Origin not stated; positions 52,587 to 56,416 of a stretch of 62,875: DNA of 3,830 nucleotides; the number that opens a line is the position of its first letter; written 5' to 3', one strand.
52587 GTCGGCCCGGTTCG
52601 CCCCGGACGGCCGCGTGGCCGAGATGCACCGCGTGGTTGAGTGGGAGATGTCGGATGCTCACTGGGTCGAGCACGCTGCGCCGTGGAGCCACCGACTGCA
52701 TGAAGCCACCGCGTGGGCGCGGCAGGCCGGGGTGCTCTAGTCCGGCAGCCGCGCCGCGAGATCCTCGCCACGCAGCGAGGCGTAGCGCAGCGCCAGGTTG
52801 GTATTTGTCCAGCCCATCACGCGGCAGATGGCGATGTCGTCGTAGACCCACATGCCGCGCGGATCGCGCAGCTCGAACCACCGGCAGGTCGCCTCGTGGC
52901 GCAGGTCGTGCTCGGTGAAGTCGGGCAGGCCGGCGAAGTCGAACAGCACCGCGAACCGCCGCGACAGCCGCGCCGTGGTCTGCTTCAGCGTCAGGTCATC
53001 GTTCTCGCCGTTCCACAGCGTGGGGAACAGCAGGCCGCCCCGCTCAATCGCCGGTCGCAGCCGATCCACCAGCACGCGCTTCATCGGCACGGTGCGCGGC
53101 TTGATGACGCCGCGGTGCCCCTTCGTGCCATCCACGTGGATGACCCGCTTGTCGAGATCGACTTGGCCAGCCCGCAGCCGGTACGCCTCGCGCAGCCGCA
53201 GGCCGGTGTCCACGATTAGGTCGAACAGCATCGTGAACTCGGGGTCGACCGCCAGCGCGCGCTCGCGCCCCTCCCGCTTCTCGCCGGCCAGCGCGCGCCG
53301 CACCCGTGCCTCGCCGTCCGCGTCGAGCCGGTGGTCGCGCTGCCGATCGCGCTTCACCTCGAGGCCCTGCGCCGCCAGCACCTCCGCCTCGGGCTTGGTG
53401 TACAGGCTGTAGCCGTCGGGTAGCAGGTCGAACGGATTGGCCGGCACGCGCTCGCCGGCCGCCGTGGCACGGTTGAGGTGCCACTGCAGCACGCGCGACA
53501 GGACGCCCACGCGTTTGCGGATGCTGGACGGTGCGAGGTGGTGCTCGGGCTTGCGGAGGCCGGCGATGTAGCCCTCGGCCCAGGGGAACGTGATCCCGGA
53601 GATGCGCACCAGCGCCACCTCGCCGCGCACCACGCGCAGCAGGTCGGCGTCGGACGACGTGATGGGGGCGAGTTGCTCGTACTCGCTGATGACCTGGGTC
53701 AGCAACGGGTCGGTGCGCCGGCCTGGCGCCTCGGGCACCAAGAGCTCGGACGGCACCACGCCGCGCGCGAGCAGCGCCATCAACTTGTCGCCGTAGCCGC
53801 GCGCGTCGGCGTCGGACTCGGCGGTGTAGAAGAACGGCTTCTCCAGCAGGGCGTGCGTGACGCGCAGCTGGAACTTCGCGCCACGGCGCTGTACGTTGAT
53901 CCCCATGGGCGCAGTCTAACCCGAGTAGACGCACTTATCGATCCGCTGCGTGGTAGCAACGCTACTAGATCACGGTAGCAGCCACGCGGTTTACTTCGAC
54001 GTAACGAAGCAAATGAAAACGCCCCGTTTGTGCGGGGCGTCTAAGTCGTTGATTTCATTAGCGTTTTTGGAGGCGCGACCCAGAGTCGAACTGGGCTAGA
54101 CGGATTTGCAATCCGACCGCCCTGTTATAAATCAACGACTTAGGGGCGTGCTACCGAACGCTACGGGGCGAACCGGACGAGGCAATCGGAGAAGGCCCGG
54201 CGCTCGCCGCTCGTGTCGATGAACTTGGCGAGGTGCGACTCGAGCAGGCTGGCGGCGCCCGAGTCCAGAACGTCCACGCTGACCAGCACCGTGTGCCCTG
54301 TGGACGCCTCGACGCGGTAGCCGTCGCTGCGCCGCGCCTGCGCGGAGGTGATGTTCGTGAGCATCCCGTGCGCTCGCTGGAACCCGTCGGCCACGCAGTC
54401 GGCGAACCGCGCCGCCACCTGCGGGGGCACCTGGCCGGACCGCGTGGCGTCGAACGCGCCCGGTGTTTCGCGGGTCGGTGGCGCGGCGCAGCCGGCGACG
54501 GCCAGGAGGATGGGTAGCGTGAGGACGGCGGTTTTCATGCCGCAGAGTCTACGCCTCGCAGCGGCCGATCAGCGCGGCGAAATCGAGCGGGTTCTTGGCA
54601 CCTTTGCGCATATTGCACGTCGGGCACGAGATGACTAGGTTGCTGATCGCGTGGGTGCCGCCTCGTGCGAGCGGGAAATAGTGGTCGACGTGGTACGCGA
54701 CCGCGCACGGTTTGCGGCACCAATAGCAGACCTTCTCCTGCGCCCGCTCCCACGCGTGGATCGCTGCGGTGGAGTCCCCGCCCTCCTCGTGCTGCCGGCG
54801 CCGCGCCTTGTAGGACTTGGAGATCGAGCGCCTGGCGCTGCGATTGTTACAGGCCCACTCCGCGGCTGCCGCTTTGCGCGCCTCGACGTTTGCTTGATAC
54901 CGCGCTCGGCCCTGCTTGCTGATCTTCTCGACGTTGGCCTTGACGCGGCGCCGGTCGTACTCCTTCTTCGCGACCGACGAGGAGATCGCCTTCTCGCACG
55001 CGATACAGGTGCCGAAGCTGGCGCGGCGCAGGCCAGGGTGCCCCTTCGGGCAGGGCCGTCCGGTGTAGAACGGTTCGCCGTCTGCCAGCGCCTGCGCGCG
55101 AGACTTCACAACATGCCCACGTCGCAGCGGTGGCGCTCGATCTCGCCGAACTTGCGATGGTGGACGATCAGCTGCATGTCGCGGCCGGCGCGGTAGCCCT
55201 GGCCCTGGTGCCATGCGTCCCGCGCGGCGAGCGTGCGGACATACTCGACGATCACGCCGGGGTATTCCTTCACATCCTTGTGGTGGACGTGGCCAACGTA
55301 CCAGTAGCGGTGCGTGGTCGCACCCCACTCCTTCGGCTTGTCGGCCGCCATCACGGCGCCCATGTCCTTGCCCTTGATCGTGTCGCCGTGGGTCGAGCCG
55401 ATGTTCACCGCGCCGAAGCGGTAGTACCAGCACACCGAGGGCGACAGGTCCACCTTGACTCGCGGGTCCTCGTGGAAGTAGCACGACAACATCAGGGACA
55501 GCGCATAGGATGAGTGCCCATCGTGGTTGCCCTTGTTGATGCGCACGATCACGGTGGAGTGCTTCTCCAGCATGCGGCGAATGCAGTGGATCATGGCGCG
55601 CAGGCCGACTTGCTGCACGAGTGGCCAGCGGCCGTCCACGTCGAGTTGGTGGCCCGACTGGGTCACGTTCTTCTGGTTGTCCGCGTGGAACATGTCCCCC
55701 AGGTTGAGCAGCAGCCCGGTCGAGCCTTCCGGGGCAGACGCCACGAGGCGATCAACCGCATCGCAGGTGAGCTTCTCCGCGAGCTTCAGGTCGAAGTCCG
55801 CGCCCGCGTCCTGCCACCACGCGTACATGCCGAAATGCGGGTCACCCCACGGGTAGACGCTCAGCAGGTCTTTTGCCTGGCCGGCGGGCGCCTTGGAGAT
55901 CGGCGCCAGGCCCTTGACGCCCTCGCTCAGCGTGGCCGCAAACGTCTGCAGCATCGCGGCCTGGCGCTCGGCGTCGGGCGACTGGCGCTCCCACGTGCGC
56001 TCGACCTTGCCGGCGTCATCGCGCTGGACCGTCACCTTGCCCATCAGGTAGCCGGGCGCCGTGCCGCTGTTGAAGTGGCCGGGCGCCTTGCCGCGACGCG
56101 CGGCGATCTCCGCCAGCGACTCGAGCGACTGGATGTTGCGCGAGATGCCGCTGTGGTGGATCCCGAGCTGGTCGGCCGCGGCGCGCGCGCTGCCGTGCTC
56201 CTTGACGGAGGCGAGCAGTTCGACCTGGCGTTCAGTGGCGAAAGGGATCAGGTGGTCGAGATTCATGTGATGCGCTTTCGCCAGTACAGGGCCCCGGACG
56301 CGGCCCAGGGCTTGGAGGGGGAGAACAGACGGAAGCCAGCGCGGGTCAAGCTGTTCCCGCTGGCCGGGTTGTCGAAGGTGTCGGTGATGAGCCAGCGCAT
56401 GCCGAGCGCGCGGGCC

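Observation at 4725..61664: Phage-wide AT-rich TTCGTT box in nearly every intergenic gap: a candidate global promoter/operator regulon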

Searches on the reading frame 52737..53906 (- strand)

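Call 15: search_protein_families(library=pfam, max_evalue=0.001, proteins=[window:52737-53906:-])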
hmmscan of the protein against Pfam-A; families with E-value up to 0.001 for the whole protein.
window:52737-53906:- (389 aa): 1 family
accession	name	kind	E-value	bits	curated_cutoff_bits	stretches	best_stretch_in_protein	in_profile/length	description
PF00589.27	Phage_integrase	-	7.5e-11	42.5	27.1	1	226-376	26-166/172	Phage integrase family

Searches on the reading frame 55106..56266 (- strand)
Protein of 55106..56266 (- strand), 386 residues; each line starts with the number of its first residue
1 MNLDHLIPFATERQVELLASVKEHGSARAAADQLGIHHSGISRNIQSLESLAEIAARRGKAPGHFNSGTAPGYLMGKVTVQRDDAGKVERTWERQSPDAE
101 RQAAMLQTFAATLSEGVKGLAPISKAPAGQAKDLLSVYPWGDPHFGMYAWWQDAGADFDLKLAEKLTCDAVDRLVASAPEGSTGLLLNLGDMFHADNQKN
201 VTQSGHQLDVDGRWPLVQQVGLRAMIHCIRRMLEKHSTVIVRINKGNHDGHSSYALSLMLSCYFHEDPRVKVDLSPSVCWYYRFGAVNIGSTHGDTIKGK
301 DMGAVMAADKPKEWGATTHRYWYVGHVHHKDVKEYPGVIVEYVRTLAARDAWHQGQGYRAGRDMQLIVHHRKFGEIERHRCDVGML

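Call 13: search_protein_families(library=pfam, max_evalue=0.01, proteins=[window:55106-56266:-])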
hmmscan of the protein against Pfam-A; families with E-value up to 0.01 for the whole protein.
window:55106-56266:- (386 aa): 2 families
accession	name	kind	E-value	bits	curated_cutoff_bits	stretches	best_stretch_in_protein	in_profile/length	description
PF00126.33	HTH_1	-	1.7e-07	31.5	26.6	1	13-50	2-39/60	Bacterial regulatory helix-turn-helix protein, lysR family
PF18024.7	HTH_50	-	0.0016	18.5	27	1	11-44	11-43/50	Helix-turn-helix domain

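Call 14: search_protein_families(library=phrogs, max_evalue=0.001, proteins=[window:55106-56266:-])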
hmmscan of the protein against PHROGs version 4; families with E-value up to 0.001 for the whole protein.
window:55106-56266:- (386 aa): 6 families
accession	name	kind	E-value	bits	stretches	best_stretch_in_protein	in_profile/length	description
phrog_704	-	DNA, RNA and nucleotide metabolism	4e-99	333.4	1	12-385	6-388/390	DNA repair exonuclease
phrog_20762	-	unknown function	4.7e-27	95.6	1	270-385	1-117/117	-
phrog_284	-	DNA, RNA and nucleotide metabolism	1.1e-13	51.9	1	49-375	39-385/398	exonuclease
phrog_20703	-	unknown function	6.9e-10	40.1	1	70-203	100-232/258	-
phrog_21891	-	unknown function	1.8e-07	32.9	1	254-368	5-118/130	-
phrog_3736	-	unknown function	0.00013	22.5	1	13-50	6-43/303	-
